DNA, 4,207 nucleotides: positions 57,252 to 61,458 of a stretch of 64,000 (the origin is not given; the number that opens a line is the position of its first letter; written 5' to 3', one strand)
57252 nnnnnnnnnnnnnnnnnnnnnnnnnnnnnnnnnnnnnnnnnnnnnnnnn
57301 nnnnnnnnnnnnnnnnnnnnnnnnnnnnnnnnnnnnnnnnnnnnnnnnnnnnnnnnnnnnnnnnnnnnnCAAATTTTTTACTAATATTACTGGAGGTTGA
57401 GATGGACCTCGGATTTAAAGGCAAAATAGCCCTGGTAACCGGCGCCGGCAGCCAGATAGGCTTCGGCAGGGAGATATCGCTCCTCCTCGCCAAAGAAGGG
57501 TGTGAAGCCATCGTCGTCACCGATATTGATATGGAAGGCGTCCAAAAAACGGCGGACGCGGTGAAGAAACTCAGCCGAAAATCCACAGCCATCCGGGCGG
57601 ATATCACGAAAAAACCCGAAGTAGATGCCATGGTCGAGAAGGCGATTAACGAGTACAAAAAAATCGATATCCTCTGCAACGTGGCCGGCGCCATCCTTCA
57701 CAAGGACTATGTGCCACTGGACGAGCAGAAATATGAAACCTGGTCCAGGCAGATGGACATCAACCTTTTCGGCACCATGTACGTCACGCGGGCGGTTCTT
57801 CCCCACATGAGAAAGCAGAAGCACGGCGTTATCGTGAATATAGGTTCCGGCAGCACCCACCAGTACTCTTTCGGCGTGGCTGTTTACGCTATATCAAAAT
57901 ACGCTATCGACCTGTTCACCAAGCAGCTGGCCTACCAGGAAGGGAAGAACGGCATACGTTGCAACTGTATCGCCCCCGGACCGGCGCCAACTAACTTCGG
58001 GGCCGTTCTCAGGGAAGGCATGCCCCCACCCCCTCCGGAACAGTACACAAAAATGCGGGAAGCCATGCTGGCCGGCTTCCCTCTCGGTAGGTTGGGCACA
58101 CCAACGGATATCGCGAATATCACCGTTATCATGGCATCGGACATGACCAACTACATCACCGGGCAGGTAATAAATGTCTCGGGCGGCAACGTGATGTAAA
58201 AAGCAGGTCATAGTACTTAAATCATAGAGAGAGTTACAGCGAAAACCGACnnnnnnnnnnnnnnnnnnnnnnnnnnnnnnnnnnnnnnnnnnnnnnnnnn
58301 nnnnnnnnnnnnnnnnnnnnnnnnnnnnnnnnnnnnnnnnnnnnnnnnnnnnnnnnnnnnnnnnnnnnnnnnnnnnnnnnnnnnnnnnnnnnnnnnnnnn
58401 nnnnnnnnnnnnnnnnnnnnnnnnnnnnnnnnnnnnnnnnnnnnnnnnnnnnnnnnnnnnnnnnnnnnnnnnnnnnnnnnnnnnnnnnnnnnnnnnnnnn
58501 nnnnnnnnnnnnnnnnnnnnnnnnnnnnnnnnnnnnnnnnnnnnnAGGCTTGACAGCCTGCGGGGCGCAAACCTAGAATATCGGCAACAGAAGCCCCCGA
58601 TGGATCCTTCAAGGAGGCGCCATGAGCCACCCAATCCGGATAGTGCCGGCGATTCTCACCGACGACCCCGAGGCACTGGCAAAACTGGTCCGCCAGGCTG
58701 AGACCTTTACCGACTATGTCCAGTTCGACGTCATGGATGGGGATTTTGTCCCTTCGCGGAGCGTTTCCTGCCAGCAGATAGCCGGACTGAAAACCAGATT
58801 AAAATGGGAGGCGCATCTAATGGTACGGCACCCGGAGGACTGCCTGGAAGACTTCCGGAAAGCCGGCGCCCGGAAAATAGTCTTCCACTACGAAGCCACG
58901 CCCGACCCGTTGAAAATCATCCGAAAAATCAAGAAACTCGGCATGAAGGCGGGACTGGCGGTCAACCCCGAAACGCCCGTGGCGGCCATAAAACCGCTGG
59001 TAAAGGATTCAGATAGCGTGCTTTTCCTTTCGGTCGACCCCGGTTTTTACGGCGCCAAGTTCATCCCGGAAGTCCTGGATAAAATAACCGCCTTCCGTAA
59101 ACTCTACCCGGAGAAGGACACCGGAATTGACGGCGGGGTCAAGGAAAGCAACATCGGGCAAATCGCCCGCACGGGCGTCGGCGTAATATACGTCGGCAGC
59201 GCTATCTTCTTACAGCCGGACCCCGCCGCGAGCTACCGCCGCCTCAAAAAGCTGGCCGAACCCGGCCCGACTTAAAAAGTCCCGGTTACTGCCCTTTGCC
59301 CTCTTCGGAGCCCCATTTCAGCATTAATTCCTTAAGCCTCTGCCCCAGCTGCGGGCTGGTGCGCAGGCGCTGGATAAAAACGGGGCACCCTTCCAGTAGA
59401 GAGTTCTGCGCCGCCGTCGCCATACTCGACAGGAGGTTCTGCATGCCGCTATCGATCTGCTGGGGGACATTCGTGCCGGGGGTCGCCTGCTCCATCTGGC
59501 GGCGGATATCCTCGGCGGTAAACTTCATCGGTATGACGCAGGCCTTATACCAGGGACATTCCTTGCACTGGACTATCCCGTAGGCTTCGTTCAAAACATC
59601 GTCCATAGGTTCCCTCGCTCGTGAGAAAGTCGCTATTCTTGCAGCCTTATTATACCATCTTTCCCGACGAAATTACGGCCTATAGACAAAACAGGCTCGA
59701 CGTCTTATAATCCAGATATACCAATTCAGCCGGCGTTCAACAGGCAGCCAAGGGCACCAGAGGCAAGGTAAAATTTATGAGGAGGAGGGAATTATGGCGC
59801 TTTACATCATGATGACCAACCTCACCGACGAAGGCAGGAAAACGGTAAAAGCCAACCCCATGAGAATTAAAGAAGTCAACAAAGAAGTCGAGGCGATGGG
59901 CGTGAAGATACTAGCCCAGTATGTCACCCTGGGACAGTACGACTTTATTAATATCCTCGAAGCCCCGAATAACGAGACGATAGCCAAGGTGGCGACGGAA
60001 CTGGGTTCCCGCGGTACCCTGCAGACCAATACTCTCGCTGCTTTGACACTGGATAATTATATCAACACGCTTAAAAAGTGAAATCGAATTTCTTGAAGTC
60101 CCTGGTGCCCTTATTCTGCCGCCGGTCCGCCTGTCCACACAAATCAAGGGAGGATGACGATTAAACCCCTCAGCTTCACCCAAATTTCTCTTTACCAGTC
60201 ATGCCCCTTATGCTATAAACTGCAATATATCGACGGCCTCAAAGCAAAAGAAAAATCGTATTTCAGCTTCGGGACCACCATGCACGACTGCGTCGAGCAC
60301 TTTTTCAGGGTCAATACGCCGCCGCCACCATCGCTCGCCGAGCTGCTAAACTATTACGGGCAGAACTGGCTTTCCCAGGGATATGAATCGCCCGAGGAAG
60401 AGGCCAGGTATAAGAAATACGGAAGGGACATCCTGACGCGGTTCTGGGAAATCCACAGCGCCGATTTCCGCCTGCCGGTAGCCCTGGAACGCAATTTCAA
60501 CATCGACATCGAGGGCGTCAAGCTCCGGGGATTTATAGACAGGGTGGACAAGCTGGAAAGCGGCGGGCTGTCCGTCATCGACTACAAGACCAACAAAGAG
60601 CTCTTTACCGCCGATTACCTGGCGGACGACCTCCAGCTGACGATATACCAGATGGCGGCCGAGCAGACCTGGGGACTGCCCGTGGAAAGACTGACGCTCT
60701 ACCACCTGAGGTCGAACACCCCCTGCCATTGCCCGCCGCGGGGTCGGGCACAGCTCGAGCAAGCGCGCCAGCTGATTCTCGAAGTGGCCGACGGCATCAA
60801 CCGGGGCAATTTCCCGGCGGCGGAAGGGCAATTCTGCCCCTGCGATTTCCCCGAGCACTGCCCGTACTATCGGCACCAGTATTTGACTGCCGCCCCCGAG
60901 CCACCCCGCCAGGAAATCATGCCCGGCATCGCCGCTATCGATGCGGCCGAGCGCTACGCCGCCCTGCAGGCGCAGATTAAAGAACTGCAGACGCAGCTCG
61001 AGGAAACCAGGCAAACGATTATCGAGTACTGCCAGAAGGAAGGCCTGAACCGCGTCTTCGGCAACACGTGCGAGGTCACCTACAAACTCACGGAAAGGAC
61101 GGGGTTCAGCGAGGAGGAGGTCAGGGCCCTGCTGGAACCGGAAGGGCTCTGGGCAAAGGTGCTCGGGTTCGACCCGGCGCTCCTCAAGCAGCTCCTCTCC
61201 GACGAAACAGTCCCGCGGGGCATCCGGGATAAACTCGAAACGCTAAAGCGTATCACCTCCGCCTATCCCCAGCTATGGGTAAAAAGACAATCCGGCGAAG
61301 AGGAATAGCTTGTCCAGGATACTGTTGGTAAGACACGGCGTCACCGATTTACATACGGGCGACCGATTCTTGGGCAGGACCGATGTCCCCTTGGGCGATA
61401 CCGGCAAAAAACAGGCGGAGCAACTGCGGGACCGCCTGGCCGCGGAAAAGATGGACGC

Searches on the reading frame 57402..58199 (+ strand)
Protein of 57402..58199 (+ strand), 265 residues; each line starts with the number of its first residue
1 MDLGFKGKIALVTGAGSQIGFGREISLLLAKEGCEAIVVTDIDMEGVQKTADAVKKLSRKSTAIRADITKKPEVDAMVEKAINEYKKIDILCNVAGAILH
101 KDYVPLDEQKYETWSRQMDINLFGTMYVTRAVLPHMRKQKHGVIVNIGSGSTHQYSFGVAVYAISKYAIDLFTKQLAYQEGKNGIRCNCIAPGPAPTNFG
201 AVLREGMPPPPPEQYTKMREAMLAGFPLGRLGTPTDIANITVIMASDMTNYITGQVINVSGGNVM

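Call 28: search_protein_families(library=pfam, proteins=[window:57402-58199:+], max_evalue=0.00001)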
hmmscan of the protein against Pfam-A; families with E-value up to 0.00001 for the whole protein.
window:57402-58199:+ (265 aa): 3 families
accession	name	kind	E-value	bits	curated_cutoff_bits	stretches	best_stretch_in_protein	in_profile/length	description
PF13561.12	adh_short_C2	-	5.8e-52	177.1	27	1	14-262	1-234/236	Enoyl-(Acyl carrier protein) reductase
PF00106.31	adh_short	-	1.4e-48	165.4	26.6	1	8-205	1-192/195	short chain dehydrogenase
PF08659.16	KR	-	3.2e-08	34.1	22.6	1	11-177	4-164/180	KR domain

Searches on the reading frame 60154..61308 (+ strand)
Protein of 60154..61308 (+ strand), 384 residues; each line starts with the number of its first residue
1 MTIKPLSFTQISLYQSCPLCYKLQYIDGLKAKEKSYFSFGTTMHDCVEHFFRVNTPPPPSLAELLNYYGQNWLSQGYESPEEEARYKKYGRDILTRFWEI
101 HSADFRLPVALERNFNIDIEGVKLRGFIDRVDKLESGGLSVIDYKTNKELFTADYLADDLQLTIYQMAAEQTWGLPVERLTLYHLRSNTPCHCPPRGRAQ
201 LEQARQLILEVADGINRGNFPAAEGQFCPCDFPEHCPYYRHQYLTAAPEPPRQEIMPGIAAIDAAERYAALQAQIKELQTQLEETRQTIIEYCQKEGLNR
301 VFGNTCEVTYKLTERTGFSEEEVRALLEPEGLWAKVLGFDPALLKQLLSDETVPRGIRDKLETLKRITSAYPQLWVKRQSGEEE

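Call 28: search_protein_families(library=pfam, proteins=[window:60154-61308:+], max_evalue=0.00001)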
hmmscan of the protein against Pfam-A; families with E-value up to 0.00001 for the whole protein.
window:60154-61308:+ (384 aa): 1 family
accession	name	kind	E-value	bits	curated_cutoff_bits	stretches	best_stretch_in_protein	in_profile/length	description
PF12705.13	PDDEXK_1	-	3e-37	129.3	22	1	6-238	2-242/247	PD-(D/E)XK nuclease superfamily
